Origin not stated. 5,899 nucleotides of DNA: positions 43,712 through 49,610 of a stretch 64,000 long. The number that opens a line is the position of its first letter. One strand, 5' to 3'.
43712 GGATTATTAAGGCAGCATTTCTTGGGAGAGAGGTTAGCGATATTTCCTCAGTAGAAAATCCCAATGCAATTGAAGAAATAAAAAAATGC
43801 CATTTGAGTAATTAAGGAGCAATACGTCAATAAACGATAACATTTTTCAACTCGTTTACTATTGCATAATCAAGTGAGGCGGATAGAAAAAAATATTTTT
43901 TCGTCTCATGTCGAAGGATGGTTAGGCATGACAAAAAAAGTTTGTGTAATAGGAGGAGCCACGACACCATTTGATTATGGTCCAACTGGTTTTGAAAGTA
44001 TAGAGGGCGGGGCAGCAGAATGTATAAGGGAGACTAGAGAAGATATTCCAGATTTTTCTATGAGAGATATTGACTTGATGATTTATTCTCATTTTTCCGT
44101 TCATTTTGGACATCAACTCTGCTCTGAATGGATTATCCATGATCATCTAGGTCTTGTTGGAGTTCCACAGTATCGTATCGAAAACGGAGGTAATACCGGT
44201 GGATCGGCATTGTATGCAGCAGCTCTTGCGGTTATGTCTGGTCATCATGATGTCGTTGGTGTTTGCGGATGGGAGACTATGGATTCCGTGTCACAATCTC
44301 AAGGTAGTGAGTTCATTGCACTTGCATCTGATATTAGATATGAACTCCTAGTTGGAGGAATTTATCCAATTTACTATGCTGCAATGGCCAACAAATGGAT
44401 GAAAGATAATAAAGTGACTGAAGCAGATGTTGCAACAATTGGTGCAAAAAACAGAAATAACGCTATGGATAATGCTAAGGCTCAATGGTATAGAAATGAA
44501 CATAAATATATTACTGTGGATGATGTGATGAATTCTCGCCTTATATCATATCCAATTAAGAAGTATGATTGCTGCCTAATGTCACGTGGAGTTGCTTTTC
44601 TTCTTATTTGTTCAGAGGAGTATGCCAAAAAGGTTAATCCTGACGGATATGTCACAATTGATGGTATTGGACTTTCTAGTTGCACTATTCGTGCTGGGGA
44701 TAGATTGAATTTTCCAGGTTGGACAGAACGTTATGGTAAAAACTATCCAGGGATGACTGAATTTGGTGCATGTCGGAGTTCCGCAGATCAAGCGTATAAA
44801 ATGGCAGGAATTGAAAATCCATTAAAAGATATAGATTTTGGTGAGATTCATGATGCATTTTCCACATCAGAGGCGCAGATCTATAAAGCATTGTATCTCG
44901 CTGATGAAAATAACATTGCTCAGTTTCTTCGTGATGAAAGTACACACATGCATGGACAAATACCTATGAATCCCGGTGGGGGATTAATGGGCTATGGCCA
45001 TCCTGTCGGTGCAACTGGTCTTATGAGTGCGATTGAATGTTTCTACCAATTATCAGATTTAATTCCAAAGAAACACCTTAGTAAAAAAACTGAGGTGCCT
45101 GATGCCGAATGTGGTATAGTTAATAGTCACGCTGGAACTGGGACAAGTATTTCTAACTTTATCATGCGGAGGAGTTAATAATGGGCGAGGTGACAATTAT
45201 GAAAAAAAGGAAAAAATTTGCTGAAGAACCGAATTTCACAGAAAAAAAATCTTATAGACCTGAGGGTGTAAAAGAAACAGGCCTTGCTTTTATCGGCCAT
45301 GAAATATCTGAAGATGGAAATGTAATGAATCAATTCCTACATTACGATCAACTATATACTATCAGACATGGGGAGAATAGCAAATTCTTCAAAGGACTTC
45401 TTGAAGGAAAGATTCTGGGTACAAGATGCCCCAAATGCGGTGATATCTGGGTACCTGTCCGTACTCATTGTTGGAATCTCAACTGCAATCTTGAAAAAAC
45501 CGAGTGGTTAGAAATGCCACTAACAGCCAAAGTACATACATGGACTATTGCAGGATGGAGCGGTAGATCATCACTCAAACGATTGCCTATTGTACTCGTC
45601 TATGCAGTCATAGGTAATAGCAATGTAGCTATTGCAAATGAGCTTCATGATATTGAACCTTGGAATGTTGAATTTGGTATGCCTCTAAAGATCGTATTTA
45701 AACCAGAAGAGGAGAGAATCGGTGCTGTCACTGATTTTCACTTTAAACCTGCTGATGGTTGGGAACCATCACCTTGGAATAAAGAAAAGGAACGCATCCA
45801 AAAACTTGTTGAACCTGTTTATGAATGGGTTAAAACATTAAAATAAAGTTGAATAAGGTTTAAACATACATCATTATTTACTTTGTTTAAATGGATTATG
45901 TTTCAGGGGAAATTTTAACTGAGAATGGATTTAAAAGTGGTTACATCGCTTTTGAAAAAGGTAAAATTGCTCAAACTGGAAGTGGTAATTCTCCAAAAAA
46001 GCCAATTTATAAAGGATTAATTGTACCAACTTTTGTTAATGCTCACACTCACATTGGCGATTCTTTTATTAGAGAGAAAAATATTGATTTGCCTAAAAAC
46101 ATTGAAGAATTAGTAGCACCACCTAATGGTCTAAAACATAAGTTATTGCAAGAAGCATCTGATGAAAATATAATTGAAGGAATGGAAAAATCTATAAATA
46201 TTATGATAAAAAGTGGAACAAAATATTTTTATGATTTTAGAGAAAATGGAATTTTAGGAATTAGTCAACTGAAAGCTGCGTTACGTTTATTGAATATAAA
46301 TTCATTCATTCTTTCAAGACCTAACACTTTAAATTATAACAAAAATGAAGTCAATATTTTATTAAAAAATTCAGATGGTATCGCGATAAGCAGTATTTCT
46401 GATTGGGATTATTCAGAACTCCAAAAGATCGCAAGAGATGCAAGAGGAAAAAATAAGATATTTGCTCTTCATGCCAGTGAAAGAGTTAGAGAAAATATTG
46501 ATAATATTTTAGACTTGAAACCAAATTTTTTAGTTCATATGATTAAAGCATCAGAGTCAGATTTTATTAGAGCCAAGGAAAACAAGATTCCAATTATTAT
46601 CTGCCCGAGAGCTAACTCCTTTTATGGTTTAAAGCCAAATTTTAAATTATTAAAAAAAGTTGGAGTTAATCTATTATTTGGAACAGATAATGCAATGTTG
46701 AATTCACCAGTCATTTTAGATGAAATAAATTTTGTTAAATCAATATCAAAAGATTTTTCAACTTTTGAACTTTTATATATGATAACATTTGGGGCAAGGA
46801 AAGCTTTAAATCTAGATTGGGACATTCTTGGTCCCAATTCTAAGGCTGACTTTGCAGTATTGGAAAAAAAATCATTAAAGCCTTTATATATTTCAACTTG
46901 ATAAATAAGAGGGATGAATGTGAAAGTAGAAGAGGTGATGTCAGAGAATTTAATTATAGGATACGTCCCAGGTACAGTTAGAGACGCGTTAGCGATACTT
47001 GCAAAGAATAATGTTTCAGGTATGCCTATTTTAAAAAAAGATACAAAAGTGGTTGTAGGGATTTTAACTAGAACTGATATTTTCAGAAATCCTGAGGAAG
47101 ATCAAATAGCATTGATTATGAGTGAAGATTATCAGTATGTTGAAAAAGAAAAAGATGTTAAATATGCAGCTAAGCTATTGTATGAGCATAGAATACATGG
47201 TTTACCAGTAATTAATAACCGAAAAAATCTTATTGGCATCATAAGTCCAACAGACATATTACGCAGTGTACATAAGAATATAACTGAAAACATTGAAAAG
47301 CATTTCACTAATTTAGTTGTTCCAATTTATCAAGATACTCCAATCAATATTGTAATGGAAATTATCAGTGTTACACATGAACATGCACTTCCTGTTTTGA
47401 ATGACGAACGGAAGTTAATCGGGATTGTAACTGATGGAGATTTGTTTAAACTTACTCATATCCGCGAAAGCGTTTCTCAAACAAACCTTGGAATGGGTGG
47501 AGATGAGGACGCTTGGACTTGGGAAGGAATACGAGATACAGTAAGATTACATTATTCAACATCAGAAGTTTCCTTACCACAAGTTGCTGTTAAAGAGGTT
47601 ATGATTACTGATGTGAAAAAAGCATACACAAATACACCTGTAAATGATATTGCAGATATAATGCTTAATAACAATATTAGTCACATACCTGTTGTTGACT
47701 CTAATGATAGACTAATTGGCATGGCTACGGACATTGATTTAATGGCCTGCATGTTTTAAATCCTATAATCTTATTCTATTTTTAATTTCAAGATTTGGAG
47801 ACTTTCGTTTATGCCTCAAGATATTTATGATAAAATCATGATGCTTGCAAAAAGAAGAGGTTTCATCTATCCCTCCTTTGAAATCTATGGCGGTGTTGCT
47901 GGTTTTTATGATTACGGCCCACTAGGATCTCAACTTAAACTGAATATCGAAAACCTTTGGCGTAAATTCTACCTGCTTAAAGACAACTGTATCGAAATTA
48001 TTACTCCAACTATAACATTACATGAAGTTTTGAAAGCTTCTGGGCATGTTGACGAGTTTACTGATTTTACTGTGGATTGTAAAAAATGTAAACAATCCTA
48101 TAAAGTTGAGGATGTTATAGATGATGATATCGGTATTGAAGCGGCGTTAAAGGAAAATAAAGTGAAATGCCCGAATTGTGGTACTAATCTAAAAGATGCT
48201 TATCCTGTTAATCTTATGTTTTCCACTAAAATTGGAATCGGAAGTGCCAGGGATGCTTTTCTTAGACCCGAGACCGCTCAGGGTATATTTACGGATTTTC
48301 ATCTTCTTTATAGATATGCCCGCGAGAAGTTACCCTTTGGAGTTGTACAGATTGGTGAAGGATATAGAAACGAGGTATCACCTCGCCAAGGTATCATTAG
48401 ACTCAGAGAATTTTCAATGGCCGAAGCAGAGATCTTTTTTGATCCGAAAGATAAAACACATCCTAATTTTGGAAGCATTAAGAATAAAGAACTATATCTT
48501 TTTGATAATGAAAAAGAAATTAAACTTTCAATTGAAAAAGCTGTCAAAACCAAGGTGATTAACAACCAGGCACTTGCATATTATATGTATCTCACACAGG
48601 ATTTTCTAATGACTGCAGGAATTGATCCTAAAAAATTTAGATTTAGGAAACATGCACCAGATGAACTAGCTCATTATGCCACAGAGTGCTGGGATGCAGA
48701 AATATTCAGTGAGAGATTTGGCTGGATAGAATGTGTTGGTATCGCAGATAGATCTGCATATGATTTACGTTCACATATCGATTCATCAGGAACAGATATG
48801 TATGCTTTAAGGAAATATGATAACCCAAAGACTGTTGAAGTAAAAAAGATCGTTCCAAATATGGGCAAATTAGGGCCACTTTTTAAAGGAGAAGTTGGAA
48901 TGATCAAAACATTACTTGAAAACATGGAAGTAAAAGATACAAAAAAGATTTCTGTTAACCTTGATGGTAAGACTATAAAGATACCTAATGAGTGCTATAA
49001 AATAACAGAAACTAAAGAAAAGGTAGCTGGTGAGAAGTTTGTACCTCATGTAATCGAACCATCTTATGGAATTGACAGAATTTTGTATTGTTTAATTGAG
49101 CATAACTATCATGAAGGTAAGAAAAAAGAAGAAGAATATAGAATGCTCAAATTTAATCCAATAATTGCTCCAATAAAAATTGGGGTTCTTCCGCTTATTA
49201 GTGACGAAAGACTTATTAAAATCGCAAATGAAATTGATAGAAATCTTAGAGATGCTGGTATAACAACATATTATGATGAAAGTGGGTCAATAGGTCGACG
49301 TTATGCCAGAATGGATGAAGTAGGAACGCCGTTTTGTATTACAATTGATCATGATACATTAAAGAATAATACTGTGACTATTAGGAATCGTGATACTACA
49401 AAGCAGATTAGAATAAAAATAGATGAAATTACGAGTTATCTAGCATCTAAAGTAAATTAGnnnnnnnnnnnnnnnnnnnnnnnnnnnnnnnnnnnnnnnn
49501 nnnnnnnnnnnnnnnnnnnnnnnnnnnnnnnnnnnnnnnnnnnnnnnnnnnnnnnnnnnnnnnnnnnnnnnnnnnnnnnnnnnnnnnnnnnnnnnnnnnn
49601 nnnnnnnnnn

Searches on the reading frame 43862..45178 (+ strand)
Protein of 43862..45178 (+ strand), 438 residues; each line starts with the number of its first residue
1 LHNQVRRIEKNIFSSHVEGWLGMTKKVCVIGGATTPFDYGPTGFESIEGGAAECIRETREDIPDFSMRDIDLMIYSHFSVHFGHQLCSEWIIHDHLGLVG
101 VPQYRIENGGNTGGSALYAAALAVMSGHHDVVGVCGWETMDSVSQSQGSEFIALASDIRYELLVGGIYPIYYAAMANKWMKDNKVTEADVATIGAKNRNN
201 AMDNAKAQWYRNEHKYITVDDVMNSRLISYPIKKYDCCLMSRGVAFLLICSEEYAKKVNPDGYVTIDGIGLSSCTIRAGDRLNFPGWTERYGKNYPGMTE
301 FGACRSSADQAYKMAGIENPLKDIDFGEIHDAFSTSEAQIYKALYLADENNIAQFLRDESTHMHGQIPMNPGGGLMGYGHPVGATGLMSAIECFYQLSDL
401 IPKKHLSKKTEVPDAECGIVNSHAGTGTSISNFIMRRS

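Call 28: search_protein_families(library=pfam, proteins=[window:43862-45178:+], max_evalue=0.00001)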
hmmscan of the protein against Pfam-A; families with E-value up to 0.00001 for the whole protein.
window:43862-45178:+ (438 aa): 2 families
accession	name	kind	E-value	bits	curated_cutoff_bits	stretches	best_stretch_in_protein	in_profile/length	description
PF22691.2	Thiolase_C_1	-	6.3e-23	81.6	28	1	296-435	13-142/144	Thiolase C-terminal domain-like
PF00108.29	Thiolase_N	-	3.2e-07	30.4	26.4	1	95-235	69-229/260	Thiolase, N-terminal domain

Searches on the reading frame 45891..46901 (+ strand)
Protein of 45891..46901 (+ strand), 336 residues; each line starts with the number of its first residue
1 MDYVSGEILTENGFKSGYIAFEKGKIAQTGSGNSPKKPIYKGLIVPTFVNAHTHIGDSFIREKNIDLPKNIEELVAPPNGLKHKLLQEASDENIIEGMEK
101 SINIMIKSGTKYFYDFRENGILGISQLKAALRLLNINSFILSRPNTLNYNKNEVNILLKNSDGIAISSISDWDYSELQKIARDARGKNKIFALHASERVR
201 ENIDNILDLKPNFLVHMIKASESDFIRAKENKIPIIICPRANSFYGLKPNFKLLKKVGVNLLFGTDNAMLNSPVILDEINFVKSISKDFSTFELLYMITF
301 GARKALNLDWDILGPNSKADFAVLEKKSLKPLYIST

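Call 12: search_protein_families(library=pfam, proteins=[window:45891-46901:+])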
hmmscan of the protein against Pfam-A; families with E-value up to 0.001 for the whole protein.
window:45891-46901:+ (336 aa): 1 family
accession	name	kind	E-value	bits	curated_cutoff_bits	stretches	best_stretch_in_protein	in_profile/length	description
PF01979.26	Amidohydro_1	-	2.5e-21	76.8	25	1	44-327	2-321/345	Amidohydrolase family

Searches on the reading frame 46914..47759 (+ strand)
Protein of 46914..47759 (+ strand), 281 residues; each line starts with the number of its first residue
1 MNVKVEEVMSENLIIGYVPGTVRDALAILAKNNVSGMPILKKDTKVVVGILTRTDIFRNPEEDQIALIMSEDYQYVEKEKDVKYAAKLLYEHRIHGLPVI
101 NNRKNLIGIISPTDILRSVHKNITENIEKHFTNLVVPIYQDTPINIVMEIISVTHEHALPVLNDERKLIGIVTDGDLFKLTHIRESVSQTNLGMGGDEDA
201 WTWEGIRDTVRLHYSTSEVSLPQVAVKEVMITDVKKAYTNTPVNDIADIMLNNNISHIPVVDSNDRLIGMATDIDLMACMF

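Call 12: search_protein_families(library=pfam, proteins=[window:46914-47759:+])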
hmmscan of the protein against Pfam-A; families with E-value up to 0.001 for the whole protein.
window:46914-47759:+ (281 aa): 1 family
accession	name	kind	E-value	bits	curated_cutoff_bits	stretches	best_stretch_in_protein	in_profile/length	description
PF00571.33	CBS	-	9.7e-46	154.3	24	4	226-278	1-53/57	CBS domain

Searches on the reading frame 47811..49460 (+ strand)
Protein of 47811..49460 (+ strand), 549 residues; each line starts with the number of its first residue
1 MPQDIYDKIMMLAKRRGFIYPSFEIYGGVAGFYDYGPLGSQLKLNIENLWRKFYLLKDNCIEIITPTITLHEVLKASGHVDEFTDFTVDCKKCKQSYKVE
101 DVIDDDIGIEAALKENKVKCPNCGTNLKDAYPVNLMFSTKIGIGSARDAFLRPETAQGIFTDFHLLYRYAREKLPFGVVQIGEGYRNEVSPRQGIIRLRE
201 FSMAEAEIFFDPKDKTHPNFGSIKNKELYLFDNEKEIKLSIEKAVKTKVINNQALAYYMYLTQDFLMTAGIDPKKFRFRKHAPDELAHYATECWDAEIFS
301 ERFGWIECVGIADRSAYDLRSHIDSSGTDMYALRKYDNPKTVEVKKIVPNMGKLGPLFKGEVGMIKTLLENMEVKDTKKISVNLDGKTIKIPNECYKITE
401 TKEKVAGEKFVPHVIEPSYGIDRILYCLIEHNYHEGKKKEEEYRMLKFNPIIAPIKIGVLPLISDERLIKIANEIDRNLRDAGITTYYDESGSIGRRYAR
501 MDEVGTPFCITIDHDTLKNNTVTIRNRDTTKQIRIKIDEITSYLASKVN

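Call 12: search_protein_families(library=pfam, proteins=[window:47811-49460:+])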
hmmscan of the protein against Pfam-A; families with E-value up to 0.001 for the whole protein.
window:47811-49460:+ (549 aa): 2 families
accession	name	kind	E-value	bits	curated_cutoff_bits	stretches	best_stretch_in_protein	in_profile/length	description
PF03129.25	HGTP_anticodon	-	4.4e-23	81.7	21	1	457-546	2-93/94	Anticodon binding domain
PF00587.30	tRNA-synt_2b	-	9.1e-11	42.6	29.3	1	147-223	9-84/179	tRNA synthetase class II core domain (G, H, P, S and T)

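Call 14: find_related_loci(query=window:47811-49460:+, collection=genome_contigs, flank=3000)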
Query window:47811-49460:+ (549 aa) in genome_contigs; peptide patterns used: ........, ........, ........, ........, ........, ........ (x = any residue, [..] = any of these).
443 stretches matched a pattern; 391 encode a relative of the query (tblastn E <= 1e-3); the best 80 are kept; 80 distinct loci.
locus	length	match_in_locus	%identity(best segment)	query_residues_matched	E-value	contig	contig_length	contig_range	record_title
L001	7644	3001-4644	80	1-549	0e+0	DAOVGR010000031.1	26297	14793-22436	MAG TPA_asm: Thermoplasmatales archaeon isolate CSMAG_1140 CSMAG_1140_k141_6460205_length_26297_cov_9.9849, whole genome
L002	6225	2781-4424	80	1-549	0e+0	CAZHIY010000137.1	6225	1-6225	MAG TPA_asm: uncultured Thermoplasmatales archaeon isolate binchicken_co129_679 genome assembly, contig: NODE_43418_leng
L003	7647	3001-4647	78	1-549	0e+0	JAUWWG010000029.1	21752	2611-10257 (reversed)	MAG: Thermoplasmatota archaeon isolate CSMAG_2652 CSMAG_2652_k127_685213_length_21752_cov_19.5543, whole genome shotgun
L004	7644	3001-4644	77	1-549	0e+0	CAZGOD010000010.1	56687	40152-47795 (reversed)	MAG TPA_asm: uncultured Thermoplasmatales archaeon isolate SRP214966_co4_455 genome assembly, contig: NODE_278_length_56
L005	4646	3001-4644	78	1-548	0e+0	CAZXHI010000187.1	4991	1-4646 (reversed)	MAG TPA_asm: uncultured Thermoplasmatales archaeon isolate SRP185410_co1_277 genome assembly, contig: k141_1361907, whol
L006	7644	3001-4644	77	1-549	0e+0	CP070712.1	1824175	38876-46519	MAG: Thermoplasmatales archaeon isolate bin50 chromosome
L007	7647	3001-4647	77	1-549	0e+0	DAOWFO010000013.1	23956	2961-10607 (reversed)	MAG TPA_asm: Thermoplasmata archaeon isolate CSMAG_1967 CSMAG_1967_k141_6289427_length_23956_cov_21.9446, whole genome s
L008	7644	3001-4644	75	1-548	0e+0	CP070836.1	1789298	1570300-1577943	MAG: Thermoplasmatales archaeon isolate bin105 chromosome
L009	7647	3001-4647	76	1-549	0e+0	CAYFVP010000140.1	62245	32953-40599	MAG TPA_asm: uncultured Thermoplasmatales archaeon isolate ERP108616_co1_160 genome assembly, contig: k119_1986060, whol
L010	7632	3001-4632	74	1-544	0e+0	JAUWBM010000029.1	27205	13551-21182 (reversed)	MAG: Thermoplasmatota archaeon isolate CSMAG_1320 CSMAG_1320_k141_766608_length_27205_cov_16.7337, whole genome shotgun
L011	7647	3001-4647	74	1-549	0e+0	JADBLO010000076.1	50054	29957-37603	MAG: Thermoplasmata archaeon isolate Bin3_14.8m NODE_36_length_50054_cov_16.059821, whole genome shotgun sequence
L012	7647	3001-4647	74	1-549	0e+0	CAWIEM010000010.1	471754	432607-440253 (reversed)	MAG: uncultured Thermoplasmata archaeon isolate MFD00709.bin.2.100 genome assembly, contig: contig_15370, whole genome s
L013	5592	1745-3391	72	1-549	0e+0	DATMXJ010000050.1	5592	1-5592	MAG TPA_asm: Thermoplasmatota archaeon isolate SMAG_U13117 k141_74264, whole genome shotgun sequence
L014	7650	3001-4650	74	1-549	0e+0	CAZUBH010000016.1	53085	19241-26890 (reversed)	MAG TPA_asm: uncultured Thermoplasmatales archaeon isolate SRP141376_co1_301 genome assembly, contig: NODE_1587_length_5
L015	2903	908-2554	73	1-549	0e+0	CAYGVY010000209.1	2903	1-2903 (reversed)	MAG TPA_asm: uncultured Thermoplasmatales archaeon isolate ERP119294_co4_107 genome assembly, contig: NODE_58684_length_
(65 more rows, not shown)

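Call 31: find_encoding_contigs(protein=window:47811-49460:+, flank=3000, max_places=10)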
Protein window:47811-49460:+ (549 aa): 1 contig read that carries it; 1 place shown.
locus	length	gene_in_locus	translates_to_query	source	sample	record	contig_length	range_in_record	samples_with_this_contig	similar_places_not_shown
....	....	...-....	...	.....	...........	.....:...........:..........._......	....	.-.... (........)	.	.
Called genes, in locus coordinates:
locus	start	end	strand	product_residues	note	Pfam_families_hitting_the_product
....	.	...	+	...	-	?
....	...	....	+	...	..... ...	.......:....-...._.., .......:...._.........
